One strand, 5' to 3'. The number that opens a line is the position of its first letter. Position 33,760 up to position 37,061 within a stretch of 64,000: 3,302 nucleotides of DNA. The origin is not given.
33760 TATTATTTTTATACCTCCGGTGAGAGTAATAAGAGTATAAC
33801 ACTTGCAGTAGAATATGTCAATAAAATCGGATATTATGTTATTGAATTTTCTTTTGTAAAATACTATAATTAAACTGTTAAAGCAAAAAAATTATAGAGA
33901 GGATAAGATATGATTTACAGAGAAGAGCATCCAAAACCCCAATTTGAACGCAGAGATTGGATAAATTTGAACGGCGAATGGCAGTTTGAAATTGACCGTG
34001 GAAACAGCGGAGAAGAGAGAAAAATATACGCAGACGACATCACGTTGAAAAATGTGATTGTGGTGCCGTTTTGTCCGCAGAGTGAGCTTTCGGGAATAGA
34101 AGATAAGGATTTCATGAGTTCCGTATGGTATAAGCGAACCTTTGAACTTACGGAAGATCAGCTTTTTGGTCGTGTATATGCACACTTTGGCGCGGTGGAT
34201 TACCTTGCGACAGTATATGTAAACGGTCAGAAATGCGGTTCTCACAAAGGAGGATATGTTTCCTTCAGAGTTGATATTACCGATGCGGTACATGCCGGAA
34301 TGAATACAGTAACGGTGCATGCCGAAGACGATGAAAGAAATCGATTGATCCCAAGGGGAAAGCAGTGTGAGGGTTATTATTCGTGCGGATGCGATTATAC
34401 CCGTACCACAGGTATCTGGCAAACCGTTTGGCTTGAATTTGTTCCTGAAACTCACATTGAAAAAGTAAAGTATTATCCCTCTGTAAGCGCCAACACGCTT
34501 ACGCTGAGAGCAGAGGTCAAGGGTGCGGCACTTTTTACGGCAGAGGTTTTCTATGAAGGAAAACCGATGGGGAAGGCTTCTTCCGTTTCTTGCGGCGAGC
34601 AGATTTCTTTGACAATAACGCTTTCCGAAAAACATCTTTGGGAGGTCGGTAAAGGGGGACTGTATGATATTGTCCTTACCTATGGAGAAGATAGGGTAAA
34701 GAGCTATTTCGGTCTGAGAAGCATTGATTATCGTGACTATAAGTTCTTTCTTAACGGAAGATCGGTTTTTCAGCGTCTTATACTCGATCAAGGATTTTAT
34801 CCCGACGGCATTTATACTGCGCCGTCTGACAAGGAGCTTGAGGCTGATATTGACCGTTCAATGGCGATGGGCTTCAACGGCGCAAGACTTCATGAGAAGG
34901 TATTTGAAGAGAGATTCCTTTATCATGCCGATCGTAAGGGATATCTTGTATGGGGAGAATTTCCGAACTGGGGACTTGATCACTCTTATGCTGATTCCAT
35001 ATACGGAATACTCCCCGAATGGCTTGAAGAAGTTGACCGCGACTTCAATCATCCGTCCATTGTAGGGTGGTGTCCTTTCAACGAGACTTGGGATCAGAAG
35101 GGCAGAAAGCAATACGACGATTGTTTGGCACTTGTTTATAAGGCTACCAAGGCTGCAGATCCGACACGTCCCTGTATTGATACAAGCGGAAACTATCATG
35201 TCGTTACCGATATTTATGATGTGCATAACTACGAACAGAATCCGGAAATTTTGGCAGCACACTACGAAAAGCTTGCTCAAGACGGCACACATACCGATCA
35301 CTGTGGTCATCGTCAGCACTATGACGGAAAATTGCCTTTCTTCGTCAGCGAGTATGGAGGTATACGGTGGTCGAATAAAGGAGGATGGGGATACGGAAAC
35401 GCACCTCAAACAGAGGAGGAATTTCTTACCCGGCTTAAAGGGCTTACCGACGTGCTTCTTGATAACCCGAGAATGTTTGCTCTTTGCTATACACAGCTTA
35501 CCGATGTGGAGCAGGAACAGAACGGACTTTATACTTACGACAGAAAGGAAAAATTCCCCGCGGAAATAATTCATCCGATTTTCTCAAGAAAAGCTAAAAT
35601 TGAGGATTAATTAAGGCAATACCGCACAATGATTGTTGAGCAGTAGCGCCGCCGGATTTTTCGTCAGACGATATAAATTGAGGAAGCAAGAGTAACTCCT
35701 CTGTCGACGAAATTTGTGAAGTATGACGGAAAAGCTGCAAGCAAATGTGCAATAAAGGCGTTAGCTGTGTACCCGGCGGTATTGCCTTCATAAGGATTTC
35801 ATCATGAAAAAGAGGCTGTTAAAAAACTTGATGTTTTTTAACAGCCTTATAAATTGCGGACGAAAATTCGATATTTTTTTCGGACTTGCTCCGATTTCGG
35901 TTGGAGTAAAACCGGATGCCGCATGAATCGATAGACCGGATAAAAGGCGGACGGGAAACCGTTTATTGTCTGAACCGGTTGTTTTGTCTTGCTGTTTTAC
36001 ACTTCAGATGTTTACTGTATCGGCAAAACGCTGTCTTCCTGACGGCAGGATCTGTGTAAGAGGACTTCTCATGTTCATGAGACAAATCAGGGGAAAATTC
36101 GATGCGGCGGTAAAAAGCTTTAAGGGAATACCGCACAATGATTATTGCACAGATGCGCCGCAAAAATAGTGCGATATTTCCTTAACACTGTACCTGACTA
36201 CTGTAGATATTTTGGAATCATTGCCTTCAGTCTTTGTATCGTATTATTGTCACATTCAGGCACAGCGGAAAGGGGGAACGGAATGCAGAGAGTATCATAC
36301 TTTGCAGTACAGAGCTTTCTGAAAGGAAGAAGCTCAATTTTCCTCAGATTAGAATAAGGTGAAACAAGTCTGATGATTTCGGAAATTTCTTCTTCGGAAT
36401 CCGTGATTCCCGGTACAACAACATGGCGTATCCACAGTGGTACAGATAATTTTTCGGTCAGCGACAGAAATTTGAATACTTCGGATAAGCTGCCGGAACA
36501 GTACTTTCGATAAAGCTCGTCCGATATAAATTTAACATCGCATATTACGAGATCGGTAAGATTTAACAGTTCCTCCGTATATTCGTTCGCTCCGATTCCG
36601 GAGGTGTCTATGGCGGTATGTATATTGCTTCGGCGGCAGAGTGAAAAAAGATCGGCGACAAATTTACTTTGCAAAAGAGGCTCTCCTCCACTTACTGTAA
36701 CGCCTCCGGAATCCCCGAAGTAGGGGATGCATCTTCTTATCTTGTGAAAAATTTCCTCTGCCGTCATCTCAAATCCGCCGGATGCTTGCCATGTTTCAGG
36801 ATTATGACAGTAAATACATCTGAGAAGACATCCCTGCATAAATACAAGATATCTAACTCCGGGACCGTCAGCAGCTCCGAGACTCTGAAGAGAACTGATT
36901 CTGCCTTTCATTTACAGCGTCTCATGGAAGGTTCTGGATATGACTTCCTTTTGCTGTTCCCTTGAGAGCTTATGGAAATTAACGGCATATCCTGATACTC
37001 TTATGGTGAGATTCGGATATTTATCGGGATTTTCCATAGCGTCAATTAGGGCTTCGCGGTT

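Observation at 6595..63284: Eleven copies of a ~180 bp palindromic MITE-like repeat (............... termini) in 64 kb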

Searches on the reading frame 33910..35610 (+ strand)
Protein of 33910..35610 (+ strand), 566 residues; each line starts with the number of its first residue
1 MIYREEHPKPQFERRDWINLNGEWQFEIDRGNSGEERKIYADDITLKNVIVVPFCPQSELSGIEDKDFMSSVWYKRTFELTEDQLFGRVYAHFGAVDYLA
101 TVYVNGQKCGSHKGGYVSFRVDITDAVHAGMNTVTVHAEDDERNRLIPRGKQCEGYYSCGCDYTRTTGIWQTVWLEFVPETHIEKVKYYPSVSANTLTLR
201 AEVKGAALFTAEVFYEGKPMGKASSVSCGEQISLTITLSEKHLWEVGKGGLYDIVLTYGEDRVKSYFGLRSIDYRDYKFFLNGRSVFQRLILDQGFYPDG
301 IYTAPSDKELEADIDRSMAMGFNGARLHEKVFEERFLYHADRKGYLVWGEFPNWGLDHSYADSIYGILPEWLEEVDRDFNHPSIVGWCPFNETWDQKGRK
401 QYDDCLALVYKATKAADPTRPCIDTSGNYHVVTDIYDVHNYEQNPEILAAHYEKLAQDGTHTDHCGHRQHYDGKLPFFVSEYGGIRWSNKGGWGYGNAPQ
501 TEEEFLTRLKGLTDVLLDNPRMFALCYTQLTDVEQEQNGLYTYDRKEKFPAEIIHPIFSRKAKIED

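Call 8: search_protein_families(library=ncbifam, proteins=[window:33910-35610:+])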
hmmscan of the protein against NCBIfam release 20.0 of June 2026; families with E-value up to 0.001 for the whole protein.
window:33910-35610:+ (566 aa): 12 families
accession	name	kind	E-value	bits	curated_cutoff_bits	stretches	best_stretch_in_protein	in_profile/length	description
NF007538.0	PRK10150.1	equivalog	3.6e-42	144.5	544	1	13-361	8-369/607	beta-glucuronidase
NF041462.1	GalA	equivalog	5.3e-29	100.9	900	1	70-442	82-457/763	beta-galactosidase GalA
NF050095.1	BetGlucuronLacZ4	equivalog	4.1e-22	78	950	1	13-483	12-491/666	beta-glucuronidase LacZ4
NF049890.1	Bet1-4galacdseBT4151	equivalog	3.4e-21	74.9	1500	1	65-355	102-408/952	exo-beta-1,4-galactosidase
NF049877.1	GlucurArabfur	equivalog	3.9e-20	71.1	1800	1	8-418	359-793/1400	beta-d-glucuronidase/beta-L-arabinofuranosidase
NF041463.1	GalB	equivalog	2.2e-19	68.8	900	2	261-425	342-511/869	beta-galactosidase GalB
NF052611.1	beta_gal_Bga2A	equivalog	3.7e-17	61.7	999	1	73-287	116-337/1007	beta-galactosidase, LacZ type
NF049891.1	Bet1-4galacdseBT4156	equivalog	1.9e-16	59.2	1700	1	72-400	79-416/946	exo-beta-1,4-galactosidase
NF007666.0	PRK10340.1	equivalog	1.4e-14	52.9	1284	1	14-422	70-472/1030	beta-galactosidase subunit alpha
NF041100.1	betagal_LacZ_Ttogales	equivalog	7.3e-13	47.1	2000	2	51-186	92-213/1090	beta-galactosidase LacZ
NF045579.1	rhamnoside_JR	domain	2e-10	40.9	50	1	68-147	38-117/123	glycosylhydrolase-like jelly roll fold domain-containing protein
NF007074.0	PRK09525.1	subfamily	4.6e-09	34.6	1221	1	73-435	123-499/1027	beta-galactosidase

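Call 67: find_homologous_proteins(query=window:33910-35610:+, max_evalue=1e-100)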
Query window:33910-35610:+ (566 aa): 7995 proteins with E <= 1e-100 among 8000 candidates; the best 120 are listed.
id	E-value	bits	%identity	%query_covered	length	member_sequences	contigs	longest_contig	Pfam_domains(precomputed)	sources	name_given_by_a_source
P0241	0.0e+0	1359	100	100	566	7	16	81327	PF02837.25,PF02836.24,PF22666.3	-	-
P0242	0.0e+0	1347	99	100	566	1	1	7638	PF02837.25,PF02836.24,PF22666.3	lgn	-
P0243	0.0e+0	1242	91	100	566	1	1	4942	PF02837.25,PF02836.24,PF22666.3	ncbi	-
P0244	0.0e+0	1130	82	100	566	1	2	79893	PF02837.25,PF02836.24,PF22666.3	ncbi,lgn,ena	-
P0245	0.0e+0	1064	79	100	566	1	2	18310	PF02837.25,PF02836.24,PF22666.3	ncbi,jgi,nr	ncbi:MAG: beta-galactosidase [Ruminococcaceae bacterium]|nr:beta-galactosidase [Oscillospiraceae bac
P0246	0.0e+0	1062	79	100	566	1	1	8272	PF02837.25,PF02836.24,PF22666.3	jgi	-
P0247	0.0e+0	1061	77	100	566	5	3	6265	PF02837.25,PF22666.3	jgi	-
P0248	0.0e+0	1055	77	100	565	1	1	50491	PF02837.25,PF22666.3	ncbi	-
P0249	0.0e+0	1052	76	100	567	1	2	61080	PF02837.25,PF02836.24,PF22666.3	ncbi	-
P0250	0.0e+0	1050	77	100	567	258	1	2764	PF02837.25,PF22666.3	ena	-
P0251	0.0e+0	1049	77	100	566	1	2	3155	PF02837.25,PF22666.3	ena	-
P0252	0.0e+0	1042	75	100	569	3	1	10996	PF02837.25,PF02836.24,PF22666.3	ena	-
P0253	0.0e+0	1033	76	100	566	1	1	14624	PF02837.25,PF22666.3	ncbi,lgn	-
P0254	0.0e+0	1030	76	100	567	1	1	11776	PF02837.25,PF02836.24,PF22666.3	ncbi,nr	ncbi:MAG: beta-galactosidase [Clostridia bacterium]|nr:beta-galactosidase [Clostridia bacterium]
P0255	0.0e+0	1027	75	100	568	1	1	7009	PF02837.25,PF02836.24,PF22666.3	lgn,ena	-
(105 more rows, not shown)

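Call 68: find_encoding_contigs(protein=P0243, flank=5000, max_places=3)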
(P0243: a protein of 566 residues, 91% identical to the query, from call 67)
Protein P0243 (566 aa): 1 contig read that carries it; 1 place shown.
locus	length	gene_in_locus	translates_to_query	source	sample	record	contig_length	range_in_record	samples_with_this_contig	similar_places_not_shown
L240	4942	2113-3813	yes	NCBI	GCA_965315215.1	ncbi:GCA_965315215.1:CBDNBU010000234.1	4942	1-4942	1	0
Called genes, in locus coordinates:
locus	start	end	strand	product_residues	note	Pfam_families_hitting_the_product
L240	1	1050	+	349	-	?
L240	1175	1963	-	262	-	PF00165:HTH_AraC (faint), PF12833:HTH_18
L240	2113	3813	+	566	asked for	PF02837:Glyco_hydro_2_N, PF22666:Glyco_hydro_2_N2, PF02836:Glyco_hydro_2_C (weak)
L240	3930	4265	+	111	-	-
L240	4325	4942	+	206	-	?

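Call 69: find_encoding_contigs(protein=P0244, flank=10000, max_places=3)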
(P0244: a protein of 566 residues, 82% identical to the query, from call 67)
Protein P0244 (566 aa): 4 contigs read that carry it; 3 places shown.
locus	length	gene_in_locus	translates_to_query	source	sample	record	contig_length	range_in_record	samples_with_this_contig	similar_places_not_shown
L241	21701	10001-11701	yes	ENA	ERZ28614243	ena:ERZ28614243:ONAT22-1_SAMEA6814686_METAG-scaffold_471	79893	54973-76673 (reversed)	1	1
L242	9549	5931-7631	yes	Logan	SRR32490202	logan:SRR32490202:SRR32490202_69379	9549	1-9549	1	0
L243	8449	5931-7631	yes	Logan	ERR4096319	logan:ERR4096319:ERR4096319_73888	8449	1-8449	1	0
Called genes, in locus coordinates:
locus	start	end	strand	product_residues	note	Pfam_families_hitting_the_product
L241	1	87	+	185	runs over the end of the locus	PF00156:Pribosyltran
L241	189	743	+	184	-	PF12822:ECF_trnsprt, PF02632:BioY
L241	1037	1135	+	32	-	-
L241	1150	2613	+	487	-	-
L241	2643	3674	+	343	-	-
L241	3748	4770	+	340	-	PF03629:SASA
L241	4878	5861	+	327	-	PF03629:SASA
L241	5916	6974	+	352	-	-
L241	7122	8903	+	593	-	PF13088:BNR_2 (weak)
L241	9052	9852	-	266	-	PF12833:HTH_18, PF00165:HTH_AraC (weak)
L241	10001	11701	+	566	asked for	PF02837:Glyco_hydro_2_N, PF22666:Glyco_hydro_2_N2, PF02836:Glyco_hydro_2_C (weak)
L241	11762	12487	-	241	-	PF13353:Fer4_12, PF04055:Radical_SAM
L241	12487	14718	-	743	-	PF02901:PFL-like, PF01228:Gly_radical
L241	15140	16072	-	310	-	PF00294:PfkB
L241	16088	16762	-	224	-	-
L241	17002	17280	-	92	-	PF01016:Ribosomal_L27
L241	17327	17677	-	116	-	PF04327:Peptidase_Prp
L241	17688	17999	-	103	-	PF00829:Ribosomal_L21p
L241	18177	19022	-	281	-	PF00763:THF_DHG_CYH, PF02882:THF_DHG_CYH_C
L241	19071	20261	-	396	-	PF01790:LGT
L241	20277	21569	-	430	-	PF00675:Peptidase_M16, PF05193:Peptidase_M16_C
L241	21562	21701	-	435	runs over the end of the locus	PF05193:Peptidase_M16_C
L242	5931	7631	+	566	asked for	PF02837:Glyco_hydro_2_N, PF22666:Glyco_hydro_2_N2, PF02836:Glyco_hydro_2_C (weak)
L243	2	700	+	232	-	?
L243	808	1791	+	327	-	PF03629:SASA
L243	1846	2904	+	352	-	-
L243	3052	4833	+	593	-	PF13088:BNR_2 (weak)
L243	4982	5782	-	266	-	PF12833:HTH_18, PF00165:HTH_AraC (weak)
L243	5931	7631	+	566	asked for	PF02837:Glyco_hydro_2_N, PF22666:Glyco_hydro_2_N2, PF02836:Glyco_hydro_2_C (weak)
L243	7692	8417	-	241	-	PF13353:Fer4_12, PF04055:Radical_SAM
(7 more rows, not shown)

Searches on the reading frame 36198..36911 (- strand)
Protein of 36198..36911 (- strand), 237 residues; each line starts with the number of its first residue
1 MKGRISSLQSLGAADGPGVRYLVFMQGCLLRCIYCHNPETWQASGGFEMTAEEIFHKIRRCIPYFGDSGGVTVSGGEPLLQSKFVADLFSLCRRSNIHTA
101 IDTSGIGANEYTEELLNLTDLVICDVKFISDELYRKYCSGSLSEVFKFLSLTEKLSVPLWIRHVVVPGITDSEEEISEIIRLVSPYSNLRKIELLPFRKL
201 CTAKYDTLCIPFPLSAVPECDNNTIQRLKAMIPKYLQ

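Call 38: find_encoding_contigs(protein=window:36198-36911:-, flank=10000, max_places=10)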
Protein window:36198-36911:- (237 aa): 23 contigs read that carry it; 10 places shown.
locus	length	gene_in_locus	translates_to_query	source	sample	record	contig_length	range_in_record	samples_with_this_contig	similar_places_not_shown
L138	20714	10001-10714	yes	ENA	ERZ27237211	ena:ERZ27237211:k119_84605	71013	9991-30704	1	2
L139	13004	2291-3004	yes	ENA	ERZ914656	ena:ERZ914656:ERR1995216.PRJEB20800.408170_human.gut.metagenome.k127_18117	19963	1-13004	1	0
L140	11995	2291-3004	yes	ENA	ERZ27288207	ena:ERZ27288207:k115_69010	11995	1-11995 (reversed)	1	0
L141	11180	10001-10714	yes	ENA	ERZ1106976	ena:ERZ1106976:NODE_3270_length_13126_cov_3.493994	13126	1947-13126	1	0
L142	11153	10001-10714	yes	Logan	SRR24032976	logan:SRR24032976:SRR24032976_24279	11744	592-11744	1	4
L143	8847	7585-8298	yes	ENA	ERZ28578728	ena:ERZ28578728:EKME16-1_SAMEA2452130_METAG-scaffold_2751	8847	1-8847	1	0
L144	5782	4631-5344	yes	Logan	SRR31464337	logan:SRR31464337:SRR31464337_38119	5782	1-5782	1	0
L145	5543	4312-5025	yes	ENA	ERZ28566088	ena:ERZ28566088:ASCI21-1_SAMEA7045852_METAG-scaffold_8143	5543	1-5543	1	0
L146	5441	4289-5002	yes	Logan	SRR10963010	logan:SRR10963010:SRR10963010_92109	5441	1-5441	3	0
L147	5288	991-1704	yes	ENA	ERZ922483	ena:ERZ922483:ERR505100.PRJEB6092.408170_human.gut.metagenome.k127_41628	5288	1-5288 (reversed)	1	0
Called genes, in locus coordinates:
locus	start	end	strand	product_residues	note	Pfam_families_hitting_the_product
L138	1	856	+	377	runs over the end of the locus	PF00534:Glycos_transf_1, PF13692:Glyco_trans_1_4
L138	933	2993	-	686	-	PF00009:GTP_EFTU, PF22042:EF-G_D2 (weak), PF14492:EFG_III, PF16658:RF3_C (weak), PF03764:EFG_IV, PF00679:EFG_C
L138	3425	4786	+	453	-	PF01476:LysM, PF23473:LysM3_LYK4_5 (faint), PF01476:LysM, PF00704:Glyco_hydro_18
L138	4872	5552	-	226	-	PF01987:AIM24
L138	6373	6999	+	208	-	-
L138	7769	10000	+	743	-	PF02901:PFL-like, PF01228:Gly_radical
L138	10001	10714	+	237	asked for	PF13353:Fer4_12, PF04055:Radical_SAM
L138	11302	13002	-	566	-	PF02837:Glyco_hydro_2_N, PF22666:Glyco_hydro_2_N2, PF02836:Glyco_hydro_2_C (weak)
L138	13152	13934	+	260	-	PF12833:HTH_18, PF00165:HTH_AraC (weak)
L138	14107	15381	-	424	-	PF00709:Adenylsucc_synt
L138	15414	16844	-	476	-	PF00206:Lyase_1, PF10397:ADSL_C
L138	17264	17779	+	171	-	-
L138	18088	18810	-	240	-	PF01177:Asp_Glu_race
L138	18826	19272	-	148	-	-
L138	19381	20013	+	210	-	PF04239:DUF421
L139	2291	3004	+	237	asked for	PF13353:Fer4_12, PF04055:Radical_SAM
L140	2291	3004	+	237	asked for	PF13353:Fer4_12, PF04055:Radical_SAM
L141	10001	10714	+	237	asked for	PF13353:Fer4_12, PF04055:Radical_SAM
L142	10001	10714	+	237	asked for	PF13353:Fer4_12, PF04055:Radical_SAM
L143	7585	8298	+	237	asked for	PF13353:Fer4_12, PF04055:Radical_SAM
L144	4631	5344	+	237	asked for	PF13353:Fer4_12, PF04055:Radical_SAM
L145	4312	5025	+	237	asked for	PF13353:Fer4_12, PF04055:Radical_SAM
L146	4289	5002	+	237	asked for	PF13353:Fer4_12, PF04055:Radical_SAM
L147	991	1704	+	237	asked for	PF13353:Fer4_12, PF04055:Radical_SAM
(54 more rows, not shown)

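Call 59: find_related_loci(query=window:36198-36911:-, collection=metagenome_contigs, flank=5000)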
Query window:36198-36911:- (237 aa) in metagenome_contigs; peptide patterns used: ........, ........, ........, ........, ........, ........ (x = any residue, [..] = any of these).
412 stretches matched a pattern; 81 encode a relative of the query (tblastn E <= 1e-3); the best 80 are kept; 80 distinct loci.
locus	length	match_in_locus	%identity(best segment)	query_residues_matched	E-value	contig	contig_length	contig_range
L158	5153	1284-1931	63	3-220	2e-88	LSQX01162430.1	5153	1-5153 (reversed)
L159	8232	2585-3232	62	3-220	6e-88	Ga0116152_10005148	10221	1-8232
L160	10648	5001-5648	62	3-220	6e-88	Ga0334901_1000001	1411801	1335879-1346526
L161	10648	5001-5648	62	3-220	6e-88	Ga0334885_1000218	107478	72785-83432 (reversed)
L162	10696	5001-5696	57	1-234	1e-86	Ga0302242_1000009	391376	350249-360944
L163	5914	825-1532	55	1-234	5e-85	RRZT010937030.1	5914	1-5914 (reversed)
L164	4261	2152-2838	56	1-229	2e-83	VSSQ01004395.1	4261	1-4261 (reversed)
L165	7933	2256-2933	45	1-228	5e-64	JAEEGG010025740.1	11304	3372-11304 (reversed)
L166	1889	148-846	42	3-235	3e-64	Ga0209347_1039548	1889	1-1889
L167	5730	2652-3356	39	3-237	7e-62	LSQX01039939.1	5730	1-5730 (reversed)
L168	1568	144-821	44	1-228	9e-64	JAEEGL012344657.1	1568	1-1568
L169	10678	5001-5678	43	1-228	2e-61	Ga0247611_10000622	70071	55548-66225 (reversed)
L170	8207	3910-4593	41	1-228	1e-60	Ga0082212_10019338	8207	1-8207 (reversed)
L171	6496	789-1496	39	1-237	2e-60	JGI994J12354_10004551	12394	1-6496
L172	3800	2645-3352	41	1-237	3e-60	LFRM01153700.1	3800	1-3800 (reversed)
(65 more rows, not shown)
